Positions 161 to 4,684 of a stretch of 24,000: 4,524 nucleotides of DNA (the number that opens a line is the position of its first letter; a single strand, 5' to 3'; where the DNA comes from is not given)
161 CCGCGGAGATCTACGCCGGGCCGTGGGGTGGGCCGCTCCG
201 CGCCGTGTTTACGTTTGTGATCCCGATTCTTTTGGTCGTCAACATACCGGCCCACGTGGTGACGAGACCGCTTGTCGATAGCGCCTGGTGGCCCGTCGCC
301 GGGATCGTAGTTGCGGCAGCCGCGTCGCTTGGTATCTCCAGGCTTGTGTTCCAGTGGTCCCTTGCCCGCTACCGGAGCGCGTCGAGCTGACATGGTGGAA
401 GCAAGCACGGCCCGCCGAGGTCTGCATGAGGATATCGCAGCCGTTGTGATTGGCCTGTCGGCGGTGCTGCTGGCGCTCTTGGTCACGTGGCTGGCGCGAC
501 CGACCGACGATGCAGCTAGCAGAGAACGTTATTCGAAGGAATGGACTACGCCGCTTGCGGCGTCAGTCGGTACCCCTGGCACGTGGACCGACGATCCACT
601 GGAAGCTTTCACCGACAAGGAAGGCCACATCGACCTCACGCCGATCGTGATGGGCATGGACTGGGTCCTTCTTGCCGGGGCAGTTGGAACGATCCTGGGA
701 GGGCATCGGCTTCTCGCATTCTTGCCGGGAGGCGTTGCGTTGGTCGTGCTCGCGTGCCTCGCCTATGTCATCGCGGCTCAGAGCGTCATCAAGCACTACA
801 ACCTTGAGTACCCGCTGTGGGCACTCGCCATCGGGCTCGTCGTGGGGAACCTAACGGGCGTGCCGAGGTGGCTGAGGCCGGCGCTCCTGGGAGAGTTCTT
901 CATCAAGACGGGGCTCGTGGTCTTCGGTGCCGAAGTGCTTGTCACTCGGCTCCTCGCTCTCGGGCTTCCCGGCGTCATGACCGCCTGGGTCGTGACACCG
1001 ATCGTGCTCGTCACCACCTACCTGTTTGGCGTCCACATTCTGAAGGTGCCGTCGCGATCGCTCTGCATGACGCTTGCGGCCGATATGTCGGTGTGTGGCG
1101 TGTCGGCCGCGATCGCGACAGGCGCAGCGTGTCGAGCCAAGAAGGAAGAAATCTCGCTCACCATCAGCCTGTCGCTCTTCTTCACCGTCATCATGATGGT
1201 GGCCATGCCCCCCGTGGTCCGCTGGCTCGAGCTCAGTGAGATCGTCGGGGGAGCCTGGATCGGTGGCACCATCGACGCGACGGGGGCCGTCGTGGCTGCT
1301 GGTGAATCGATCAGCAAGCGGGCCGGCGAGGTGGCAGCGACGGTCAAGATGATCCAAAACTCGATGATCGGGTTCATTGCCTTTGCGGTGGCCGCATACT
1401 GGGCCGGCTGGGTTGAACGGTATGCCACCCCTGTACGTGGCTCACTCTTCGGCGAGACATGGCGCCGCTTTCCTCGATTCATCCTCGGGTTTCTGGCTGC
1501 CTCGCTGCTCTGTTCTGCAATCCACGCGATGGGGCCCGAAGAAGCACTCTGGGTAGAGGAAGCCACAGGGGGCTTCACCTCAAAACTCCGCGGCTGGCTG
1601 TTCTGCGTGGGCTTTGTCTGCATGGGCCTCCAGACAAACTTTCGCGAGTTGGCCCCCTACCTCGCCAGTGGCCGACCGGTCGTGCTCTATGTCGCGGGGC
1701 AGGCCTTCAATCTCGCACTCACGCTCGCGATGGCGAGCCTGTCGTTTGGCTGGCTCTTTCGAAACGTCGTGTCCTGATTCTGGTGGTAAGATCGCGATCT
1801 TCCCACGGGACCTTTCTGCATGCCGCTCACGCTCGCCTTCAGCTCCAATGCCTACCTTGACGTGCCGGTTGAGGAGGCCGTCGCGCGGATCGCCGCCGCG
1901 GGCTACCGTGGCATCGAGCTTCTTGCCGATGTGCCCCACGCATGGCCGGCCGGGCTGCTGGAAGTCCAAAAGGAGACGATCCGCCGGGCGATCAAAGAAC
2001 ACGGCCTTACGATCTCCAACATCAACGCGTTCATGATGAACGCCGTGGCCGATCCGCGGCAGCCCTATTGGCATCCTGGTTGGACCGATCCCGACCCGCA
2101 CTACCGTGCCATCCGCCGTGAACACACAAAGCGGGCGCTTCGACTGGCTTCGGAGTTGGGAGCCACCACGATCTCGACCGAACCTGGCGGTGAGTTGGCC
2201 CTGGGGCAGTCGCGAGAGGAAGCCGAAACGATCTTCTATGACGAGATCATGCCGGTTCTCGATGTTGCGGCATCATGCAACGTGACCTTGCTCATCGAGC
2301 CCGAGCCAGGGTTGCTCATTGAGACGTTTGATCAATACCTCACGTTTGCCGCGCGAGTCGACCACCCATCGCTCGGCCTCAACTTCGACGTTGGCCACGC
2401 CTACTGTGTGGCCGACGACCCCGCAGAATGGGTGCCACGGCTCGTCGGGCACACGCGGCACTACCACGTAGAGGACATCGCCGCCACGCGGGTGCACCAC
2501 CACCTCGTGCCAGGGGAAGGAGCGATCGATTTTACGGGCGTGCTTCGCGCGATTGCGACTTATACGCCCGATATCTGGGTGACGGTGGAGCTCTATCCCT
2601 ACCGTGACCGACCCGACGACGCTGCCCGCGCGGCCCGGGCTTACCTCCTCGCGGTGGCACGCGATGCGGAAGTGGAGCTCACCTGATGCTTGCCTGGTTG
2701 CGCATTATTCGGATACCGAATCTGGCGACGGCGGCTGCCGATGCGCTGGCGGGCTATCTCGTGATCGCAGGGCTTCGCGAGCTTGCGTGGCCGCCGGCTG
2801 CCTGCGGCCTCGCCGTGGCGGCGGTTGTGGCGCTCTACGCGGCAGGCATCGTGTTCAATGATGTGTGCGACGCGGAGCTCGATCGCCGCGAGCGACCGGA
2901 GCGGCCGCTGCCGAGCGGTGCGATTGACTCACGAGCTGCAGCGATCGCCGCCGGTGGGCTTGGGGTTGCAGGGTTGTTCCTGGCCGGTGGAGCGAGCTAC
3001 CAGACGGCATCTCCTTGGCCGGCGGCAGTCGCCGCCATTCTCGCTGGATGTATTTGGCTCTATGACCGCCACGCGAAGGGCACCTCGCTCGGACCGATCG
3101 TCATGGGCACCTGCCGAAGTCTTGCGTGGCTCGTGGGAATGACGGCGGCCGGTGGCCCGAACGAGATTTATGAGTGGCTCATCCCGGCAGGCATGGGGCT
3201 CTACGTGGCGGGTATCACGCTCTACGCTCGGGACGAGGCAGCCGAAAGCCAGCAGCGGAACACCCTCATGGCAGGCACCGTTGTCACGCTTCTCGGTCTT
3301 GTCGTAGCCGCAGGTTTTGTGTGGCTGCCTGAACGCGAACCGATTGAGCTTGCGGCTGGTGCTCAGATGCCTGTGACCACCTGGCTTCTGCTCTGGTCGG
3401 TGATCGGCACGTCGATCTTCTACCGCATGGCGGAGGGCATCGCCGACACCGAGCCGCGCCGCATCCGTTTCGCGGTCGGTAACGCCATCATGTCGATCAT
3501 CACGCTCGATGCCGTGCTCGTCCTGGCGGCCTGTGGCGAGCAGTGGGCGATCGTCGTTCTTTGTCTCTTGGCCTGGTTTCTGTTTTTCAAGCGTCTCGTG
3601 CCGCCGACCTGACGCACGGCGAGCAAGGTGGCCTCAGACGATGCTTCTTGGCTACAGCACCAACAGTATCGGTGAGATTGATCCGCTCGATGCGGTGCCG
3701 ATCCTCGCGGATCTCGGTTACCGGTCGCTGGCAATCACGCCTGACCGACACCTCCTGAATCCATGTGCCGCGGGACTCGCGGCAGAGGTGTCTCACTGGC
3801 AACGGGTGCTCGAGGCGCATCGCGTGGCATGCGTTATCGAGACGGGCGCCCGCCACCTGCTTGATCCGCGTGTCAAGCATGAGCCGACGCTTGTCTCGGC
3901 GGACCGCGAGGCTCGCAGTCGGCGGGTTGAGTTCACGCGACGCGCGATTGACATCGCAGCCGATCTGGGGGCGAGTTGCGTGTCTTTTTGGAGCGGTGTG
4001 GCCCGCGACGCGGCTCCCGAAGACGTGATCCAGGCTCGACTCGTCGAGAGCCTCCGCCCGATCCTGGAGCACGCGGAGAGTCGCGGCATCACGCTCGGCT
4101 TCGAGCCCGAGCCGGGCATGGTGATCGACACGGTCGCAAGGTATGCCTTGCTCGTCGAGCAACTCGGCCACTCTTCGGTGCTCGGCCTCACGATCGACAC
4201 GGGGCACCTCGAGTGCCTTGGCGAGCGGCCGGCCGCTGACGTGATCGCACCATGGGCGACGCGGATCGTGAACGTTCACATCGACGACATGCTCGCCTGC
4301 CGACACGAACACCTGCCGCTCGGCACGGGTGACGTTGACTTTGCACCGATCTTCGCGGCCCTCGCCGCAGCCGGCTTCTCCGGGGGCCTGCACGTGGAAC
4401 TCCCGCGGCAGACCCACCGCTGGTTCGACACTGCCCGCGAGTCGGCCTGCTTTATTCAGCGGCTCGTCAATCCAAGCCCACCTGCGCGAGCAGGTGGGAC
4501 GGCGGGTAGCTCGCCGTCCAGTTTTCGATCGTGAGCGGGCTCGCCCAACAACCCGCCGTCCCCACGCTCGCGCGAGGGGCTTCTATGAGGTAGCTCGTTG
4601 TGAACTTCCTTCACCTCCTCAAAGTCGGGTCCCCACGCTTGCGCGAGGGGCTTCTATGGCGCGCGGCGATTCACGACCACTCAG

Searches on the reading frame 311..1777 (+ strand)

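Call 67: search_protein_families(library=pfam, proteins=[window:311-1777:+], max_evalue=0.00001)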
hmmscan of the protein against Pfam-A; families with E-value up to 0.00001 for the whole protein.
window:311-1777:+ (488 aa): 1 family
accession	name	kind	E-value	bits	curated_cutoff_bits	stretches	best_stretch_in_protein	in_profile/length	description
PF03601.19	Cons_hypoth698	-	1.1e-42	146.5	24.5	1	142-448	4-294/304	Conserved hypothetical protein 698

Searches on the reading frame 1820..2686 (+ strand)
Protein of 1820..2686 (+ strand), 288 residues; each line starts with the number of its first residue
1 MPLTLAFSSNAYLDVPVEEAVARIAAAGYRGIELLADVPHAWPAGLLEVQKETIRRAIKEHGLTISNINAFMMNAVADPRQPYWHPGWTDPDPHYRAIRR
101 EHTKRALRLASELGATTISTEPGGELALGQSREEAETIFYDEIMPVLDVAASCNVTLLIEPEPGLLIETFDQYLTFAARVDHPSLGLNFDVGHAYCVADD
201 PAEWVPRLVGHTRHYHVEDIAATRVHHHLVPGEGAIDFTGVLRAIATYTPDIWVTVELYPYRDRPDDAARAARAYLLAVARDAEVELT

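Call 67: search_protein_families(library=pfam, proteins=[window:1820-2686:+], max_evalue=0.00001)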
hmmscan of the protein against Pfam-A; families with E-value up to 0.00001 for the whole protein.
window:1820-2686:+ (288 aa): 1 family
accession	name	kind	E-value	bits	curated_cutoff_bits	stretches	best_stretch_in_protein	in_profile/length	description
PF01261.30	AP_endonuc_2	-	1.3e-41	143.4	31.1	1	21-275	1-245/249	Xylose isomerase-like TIM barrel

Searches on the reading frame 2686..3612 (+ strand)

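Call 67: search_protein_families(library=pfam, proteins=[window:2686-3612:+], max_evalue=0.00001)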
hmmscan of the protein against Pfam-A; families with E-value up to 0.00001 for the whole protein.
window:2686-3612:+ (308 aa): 1 family
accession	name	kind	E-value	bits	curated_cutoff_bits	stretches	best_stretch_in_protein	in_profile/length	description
PF01040.23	UbiA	-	4.4e-20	72.5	34.2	1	21-261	6-241/250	UbiA prenyltransferase family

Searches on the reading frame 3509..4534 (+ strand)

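Call 67: search_protein_families(library=pfam, proteins=[window:3509-4534:+], max_evalue=0.00001)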
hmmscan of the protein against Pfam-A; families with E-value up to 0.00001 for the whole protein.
window:3509-4534:+ (341 aa): 1 family
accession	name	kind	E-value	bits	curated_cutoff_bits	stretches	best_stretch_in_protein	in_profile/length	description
PF01261.30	AP_endonuc_2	-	4.1e-38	131.9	31.1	1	66-316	4-246/249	Xylose isomerase-like TIM barrel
